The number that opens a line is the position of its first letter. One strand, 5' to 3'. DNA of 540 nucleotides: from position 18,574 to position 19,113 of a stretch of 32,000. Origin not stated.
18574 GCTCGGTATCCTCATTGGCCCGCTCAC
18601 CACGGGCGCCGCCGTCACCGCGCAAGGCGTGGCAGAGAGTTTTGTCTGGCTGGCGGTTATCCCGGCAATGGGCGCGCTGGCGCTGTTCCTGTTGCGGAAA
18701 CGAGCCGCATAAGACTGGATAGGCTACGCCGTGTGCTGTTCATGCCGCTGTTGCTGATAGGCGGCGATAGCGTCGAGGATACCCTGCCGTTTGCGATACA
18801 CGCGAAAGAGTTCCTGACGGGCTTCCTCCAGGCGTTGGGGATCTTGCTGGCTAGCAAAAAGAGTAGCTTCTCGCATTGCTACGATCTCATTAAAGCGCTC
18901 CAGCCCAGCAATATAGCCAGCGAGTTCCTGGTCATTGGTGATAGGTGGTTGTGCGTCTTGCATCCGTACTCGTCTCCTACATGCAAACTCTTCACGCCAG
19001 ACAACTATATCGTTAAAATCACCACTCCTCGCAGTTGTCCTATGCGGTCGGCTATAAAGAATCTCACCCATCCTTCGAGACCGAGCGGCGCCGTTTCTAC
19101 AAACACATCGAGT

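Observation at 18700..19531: AT-richer two-gene cassette bounded by perfect 39-bp direct repeats at the 3' end of an MFS gene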

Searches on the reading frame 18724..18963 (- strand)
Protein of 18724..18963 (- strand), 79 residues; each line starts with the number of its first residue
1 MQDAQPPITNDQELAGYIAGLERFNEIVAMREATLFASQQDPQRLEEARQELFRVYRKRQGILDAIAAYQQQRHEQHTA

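Call 5: search_protein_families(library=pfam, proteins=[window:18724-18963:-], max_evalue=0.1)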
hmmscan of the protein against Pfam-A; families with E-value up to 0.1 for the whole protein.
window:18724-18963:- (79 aa): 0 families

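Call 7: search_protein_families(library=padloc, proteins=[window:18724-18963:-], max_evalue=1)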
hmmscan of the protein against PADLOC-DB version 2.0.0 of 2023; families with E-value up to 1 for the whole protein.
window:18724-18963:- (79 aa): 0 families

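Call 8: search_protein_families(library=ncbifam, proteins=[window:18724-18963:-], max_evalue=1)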
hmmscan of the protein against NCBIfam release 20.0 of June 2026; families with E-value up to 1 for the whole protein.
window:18724-18963:- (79 aa): 0 families
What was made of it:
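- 18724..18963 (-): 79-aa helical-hairpin protein gene (conserved N-terminus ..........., C-terminus Q[HQ][TGS]A). No Pfam, NCBIfam or PADLOC match (calls 5, 7, 8).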

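Call 32: find_related_loci(query=A3, collection=metagenome_contigs, flank=4000)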
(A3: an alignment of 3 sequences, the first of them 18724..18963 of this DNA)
Query A3 (79 aa) in metagenome_contigs; peptide patterns used: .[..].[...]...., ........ (x = any residue, [..] = any of these).
192 stretches matched a pattern; 26 encode a relative of the query (tblastn E <= 1e-3); 26 distinct loci.
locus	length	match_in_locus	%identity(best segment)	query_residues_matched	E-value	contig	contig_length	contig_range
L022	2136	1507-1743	89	1-79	9e-44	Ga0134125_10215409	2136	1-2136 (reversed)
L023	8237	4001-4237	84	1-79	3e-41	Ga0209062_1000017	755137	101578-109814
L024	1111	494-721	79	1-76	7e-38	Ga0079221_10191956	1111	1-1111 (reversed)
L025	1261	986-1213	79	1-76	1e-37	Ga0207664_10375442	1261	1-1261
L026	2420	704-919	78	1-72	1e-35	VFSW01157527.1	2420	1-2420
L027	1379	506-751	73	1-79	9e-36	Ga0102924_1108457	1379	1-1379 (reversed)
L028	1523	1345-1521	85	1-59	5e-30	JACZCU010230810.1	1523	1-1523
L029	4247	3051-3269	51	1-71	2e-19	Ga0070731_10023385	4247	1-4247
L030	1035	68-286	51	1-73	4e-19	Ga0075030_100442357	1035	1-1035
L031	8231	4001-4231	44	1-75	1e-16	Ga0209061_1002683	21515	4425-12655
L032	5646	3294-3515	46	1-72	1e-16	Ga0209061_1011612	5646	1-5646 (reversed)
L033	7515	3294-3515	46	1-72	1e-16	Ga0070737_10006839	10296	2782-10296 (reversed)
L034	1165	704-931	47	1-72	4e-16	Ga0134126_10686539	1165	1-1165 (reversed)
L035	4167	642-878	43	1-79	1e-15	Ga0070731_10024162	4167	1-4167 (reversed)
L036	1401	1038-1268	44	1-73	3e-15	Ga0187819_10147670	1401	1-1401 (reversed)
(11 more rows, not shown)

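Call 44: find_homologous_proteins(query=window:18724-18963:-, max_evalue=0.001)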
Query window:18724-18963:- (79 aa): 77 proteins with E <= 0.001 among 77 candidates.
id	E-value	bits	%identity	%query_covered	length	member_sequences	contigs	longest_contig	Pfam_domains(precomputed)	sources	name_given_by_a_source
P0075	2.1e-43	162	100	100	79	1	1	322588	-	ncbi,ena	-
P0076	3.1e-38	146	90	100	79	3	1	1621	-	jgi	jgi:hypothetical protein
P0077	7.7e-37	142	89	100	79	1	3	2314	-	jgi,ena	-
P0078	4.7e-36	139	87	100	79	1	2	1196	-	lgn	-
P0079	1.3e-35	138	86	100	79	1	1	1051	-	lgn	-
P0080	4.3e-35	136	84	100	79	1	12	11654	-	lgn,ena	-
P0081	6.5e-35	136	85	100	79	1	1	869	-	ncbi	-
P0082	1.8e-34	134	84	100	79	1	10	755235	-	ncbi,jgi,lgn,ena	jgi:hypothetical protein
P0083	4.8e-34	133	84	100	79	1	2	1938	-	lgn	-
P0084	5.2e-34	133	82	100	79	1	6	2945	-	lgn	-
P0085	6.6e-33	129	81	100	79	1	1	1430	-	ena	-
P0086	2.1e-32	128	80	100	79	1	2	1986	-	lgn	-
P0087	6.5e-32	126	75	100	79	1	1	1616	-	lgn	-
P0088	1.6e-31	125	78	100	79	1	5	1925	-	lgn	-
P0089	3.7e-31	124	78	100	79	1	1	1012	-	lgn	-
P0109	3.1e-29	118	76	94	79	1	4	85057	-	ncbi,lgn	ncbi:MAG TPA: hypothetical protein VF808_10390 [Ktedonobacterales bacterium]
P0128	1.7e-27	112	71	100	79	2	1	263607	-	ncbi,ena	-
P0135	5.5e-27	111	71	100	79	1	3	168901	-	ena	-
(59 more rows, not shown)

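Call 45: find_encoding_contigs(protein=P0076, flank=3000, max_places=4)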
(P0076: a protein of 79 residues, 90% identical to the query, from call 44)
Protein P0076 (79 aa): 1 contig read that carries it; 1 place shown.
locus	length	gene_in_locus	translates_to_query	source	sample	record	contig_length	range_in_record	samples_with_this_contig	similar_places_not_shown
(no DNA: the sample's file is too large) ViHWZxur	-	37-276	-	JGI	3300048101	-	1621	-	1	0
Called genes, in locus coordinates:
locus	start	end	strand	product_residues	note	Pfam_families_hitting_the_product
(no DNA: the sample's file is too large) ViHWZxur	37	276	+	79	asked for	-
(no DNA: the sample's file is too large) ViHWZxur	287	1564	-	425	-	PF07690:MFS_1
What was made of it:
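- On the contig of P0076 (small protein 90% identical), the small gene lies 10 nt from a convergent 425-aa MFS gene (call 45).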

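Call 46: find_encoding_contigs(protein=P0080, flank=3000, max_places=6)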
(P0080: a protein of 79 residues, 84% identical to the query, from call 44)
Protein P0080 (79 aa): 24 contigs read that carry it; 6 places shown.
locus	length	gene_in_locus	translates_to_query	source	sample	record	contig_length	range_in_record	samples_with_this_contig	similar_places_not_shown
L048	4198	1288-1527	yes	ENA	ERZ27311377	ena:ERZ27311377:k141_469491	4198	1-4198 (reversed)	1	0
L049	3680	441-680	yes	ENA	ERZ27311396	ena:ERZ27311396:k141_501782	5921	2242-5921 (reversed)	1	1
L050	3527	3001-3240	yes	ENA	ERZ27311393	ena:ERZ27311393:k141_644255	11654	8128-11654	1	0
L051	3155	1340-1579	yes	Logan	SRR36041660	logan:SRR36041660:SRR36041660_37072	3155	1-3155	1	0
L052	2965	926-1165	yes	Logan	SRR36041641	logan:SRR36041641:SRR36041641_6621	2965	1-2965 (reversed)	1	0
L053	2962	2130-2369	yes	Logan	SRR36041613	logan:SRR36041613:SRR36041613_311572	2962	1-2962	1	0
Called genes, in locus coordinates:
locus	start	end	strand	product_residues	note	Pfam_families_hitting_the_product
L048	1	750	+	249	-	?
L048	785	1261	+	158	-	PF22014:DUF6932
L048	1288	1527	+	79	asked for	-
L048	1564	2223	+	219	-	PF19728:DUF6220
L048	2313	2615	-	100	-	-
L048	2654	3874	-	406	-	PF02518:HATPase_c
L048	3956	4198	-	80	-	?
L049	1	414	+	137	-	?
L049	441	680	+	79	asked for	-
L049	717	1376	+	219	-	PF19728:DUF6220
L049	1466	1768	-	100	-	-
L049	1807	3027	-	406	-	PF02518:HATPase_c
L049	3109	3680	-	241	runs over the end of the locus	PF00072:Response_reg, PF00196:GerE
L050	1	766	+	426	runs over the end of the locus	PF13506:Glyco_transf_21, PF13641:Glyco_tranf_2_3, PF00535:Glycos_transf_2, PF13632:Glyco_trans_2_3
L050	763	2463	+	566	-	PF02366:PMT, PF13231:PMT_2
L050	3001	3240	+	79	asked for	-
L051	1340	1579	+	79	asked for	-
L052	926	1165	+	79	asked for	-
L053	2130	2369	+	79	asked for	-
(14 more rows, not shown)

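Call 47: find_encoding_contigs(protein=P0128, flank=3000, max_places=3)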
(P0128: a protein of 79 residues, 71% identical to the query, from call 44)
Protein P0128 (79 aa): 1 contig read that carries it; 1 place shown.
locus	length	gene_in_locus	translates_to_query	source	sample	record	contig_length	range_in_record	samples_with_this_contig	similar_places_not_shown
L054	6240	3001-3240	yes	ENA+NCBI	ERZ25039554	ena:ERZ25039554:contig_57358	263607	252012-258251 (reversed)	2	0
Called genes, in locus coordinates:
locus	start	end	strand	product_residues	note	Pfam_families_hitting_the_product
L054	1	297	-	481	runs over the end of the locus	PF13560:HTH_31 (weak)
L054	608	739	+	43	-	-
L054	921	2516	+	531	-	PF13541:ChlI, PF05496:RuvB_N (faint), PF00493:MCM (faint), PF01078:Mg_chelatase, PF07728:AAA_5 (weak), PF13335:Mg_chelatase_C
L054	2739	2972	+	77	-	PF15919:HicB_lk_antitox, PF15970:HicB-like_2 (weak), PF21748:UPF0150 (weak)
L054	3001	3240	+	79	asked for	-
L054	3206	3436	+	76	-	PF13335:Mg_chelatase_C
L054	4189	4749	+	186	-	PF01078:Mg_chelatase, PF13335:Mg_chelatase_C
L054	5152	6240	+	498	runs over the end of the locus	PF13088:BNR_2 (faint), PF15902:Sortilin-Vps10 (faint), PF02012:BNR (faint)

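Call 48: find_encoding_contigs(protein=P0135, flank=3000, max_places=3)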
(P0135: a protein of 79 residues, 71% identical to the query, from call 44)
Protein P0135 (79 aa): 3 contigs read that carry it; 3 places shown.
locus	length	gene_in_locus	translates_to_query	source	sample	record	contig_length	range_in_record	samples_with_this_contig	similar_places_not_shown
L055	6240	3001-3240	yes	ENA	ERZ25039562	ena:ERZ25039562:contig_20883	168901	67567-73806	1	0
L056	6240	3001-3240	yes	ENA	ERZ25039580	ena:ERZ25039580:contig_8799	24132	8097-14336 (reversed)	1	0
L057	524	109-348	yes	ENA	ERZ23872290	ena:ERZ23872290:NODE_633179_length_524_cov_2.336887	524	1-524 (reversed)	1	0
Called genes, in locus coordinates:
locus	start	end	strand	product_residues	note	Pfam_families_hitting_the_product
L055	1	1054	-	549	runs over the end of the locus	PF03734:YkuD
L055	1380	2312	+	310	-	PF00730:HhH-GPD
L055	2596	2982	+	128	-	PF22014:DUF6932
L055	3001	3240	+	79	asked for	-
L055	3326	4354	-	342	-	PF01791:DeoC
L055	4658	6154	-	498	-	PF00342:PGI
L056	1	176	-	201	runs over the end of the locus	PF03734:YkuD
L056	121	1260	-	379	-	-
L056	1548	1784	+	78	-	-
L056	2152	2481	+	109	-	-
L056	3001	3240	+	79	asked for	-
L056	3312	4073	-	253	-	PF01791:DeoC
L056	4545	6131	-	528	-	PF00342:PGI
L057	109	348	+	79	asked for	-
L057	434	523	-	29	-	?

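Call 49: find_encoding_contigs(protein=P0109, flank=3000, max_places=4)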
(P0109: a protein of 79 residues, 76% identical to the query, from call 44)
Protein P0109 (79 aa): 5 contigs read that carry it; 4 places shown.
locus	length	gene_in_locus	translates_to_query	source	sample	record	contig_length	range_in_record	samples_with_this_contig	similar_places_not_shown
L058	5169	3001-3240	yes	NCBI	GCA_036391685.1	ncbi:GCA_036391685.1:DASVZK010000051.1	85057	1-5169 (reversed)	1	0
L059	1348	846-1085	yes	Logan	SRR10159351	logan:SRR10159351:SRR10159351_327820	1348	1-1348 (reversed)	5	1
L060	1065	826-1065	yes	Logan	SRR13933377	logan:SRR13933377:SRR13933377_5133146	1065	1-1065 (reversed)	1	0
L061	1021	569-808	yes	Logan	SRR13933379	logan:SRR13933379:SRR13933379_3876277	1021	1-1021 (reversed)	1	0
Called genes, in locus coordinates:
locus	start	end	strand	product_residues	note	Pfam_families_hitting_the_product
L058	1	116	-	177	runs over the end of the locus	PF01844:HNH, PF14279:HNH_5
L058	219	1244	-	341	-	-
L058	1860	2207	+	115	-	PF13335:Mg_chelatase_C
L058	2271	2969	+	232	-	PF15919:HicB_lk_antitox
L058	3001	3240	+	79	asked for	-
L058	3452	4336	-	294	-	PF02739:5_3_exonuc_N, PF01367:5_3_exonuc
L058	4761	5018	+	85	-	PF13335:Mg_chelatase_C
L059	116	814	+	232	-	PF15919:HicB_lk_antitox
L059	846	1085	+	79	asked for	-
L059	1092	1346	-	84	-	?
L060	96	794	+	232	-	PF15919:HicB_lk_antitox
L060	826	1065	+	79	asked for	?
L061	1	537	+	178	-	?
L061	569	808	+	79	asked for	-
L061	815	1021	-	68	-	?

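Call 59: search_solved_structures(query=A7, max_evalue=10)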
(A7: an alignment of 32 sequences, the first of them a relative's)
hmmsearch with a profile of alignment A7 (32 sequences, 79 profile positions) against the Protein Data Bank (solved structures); distinct sequences matched with E-value up to 10: 20.
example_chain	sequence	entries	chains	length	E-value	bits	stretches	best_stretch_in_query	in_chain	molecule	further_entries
4kax_A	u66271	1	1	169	0.093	15.9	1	40-66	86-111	ADP-ribosylation factor 6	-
4fme_C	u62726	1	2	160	0.093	15.9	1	40-66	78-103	ADP-ribosylation factor 6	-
3vhx_A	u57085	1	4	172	0.094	15.9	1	40-66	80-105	ADP-ribosylation factor 6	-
2w83_A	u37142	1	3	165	0.096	15.8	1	40-66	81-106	ADP-RIBOSYLATION FACTOR 6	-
3n5c_A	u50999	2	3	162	0.096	15.8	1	40-66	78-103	ADP-ribosylation factor 6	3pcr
2a5d_A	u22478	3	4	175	0.1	15.8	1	40-66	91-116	ADP-ribosylation factor 6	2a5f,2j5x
1e0s_A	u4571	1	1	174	0.1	15.8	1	40-66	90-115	ADP-ribosylation factor 6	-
2a5g_A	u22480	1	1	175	0.1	15.7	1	40-66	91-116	ADP-ribosylation factor 6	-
7xrd_A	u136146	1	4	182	0.11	15.7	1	40-66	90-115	ADP-ribosylation factor 6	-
3lvq_E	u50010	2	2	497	0.23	14.6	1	40-66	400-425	Arf-GAP with SH3 domain, ANK repeat and PH domain-containing protein 3, ADP-ribosylation f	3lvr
6bbq_A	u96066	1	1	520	0.25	14.5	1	40-66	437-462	Cytohesin-3,ADP-ribosylation factor 6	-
6bbp_A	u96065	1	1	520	0.25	14.5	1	40-66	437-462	Cytohesin-3,ADP-ribosylation factor 6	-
3lrp_A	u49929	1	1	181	0.38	13.9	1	38-66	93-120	ADP-ribosylation factor 1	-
6zvr_B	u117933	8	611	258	0.66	13.1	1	22-75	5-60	Vipp1 | Phage shock protein A, PspA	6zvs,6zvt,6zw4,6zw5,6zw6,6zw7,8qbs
5apw_A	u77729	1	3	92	0.67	13.1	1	30-57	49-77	GENERAL CONTROL PROTEIN GCN4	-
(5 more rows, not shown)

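Call 66: predict_structure(alignment_id=A7)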
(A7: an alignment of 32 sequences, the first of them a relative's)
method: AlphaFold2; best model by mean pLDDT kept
length: 79 residues; sequences in the alignment: 32
mean_pLDDT: 93.3   pTM: 0.78
mean pLDDT of the five models: 93.3, 93.3, 92.0, 89.5, 88.5
residues with pLDDT >= 90: 67; 70-90: 9; 50-70: 2; < 50: 1
segments of 3 or more residues with pLDDT < 50: none
pLDDT, mean of each block of 10 residues (from residue 1): 83 98 98 97 97 96 96 81
secondary structure, 60 per line:
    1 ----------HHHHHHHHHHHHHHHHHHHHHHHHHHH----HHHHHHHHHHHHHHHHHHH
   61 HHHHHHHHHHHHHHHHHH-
elements in order: H11-37 H42-78
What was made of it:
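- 18724..18963 (-): AlphaFold2 pLDDT 93, two long helices (call 66).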

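Call 72: fold_search(model_id=the predicted structure, library=pdb)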
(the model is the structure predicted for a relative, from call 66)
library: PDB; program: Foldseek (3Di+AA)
matches with E <= 10: 203; with E <= 0.001: 0
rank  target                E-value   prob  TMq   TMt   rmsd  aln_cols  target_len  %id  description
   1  9qt9_A                1.1e+00  0.98  0.82  0.08   1.5        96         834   12  Cryo-EM structure of the core of the Arabidopsis thaliana UBR4/DI19/CALM1 complex (released 2025-09-03)
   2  9qwu_A                1.2e+00  0.94  0.80  0.07   6.6       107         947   12  Cryo-EM structure of the human UBR4/KCMF1/CALM1 complex (CALM1 focused refinement) (released 2025-09-03)
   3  9x1x                  1.3e+00  0.30  0.41  0.38   4.5        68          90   16  Crystal structure of de novo designed complement C9 mini-inhibitor form 2 (released 2026-02-18)
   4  9hxw_A                1.4e+00  0.91  0.79  0.02   6.6       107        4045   12  Cryo-EM structure of the human UBR4/KCMF1/CALM1 complex (composite map) (released 2025-12-10)
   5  9x1w                  1.5e+00  0.28  0.40  0.37   4.5        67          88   15  Crystal structure of de novo designed complement C9 mini-inhibitor form 1 (released 2026-02-18)
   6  9qwz_B                1.6e+00  0.91  0.83  0.05   2.0        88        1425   16  Cryo-EM structure of the human UBR4/KCMF1/CALM1 complex (BP focused refinement) (released 2025-09-03)
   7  9qwu_B                1.7e+00  0.89  0.80  0.07   6.6       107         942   12  Cryo-EM structure of the human UBR4/KCMF1/CALM1 complex (CALM1 focused refinement) (released 2025-09-03)
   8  7qen_B                1.8e+00  0.90  0.74  0.15   1.4        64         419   12  S.c. Condensin core in DNA- and ATP-bound state (released 2022-06-15)
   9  8jut_C                1.8e+00  0.89  0.70  0.33   1.4        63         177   10  rat megalin RAP complex (released 2024-06-19)
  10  5n9j_V                1.9e+00  0.80  0.68  0.56   2.3        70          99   10  Core Mediator of transcriptional regulation (released 2017-05-17)
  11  2eul_A                2.2e+00  0.80  0.68  0.36   3.1        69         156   19  Structure of the transcription factor Gfh1. (released 2005-11-15)
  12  2x3x_B                2.2e+00  0.80  0.70  0.22   2.0        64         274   14  structure of mouse syndapin I (crystal form 1) (released 2010-04-07)
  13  4nb5_A                2.2e+00  0.72  0.65  0.38   3.1        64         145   19  Crystal Structure of a transcriptional regulator (released 2014-04-23)
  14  9qws_A                2.5e+00  0.80  0.80  0.06   6.6       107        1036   12  Cryo-EM structure of the human UBR4/KCMF1/CALM1 complex (C-term dimer interface focused refinement) (released 2025-09-03)
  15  5n7i_A                2.8e+00  0.75  0.68  0.58   2.6        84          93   19  Crystal structure of the coiled-coil domain of human tricellulin (released 2017-07-12)
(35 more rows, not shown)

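Call 86: search_dna_similar(query=window:18724-18963:-, collection=plasmids, mode=protein, max_evalue=0.001, max_rows=10)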
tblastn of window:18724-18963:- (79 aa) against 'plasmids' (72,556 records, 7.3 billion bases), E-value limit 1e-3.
No match.

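Call 87: search_dna_similar(query=window:18724-18963:-, collection=phages, mode=protein, max_evalue=0.001, max_rows=10)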
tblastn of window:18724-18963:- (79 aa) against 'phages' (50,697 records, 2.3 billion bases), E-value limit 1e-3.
No match.

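Call 90: find_related_loci(query=A7, collection=viral_contigs, flank=4000)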
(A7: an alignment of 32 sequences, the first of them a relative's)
Query A7 (79 aa) in viral_contigs; peptide patterns used: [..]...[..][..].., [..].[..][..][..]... (x = any residue, [..] = any of these).
68 stretches matched a pattern, but none encodes a relative of the query by tblastn (E <= 1e-3).
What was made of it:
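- Tried and rejected: No hit in the plasmid, phage or IMG/VR collections (calls 86, 87, 90).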
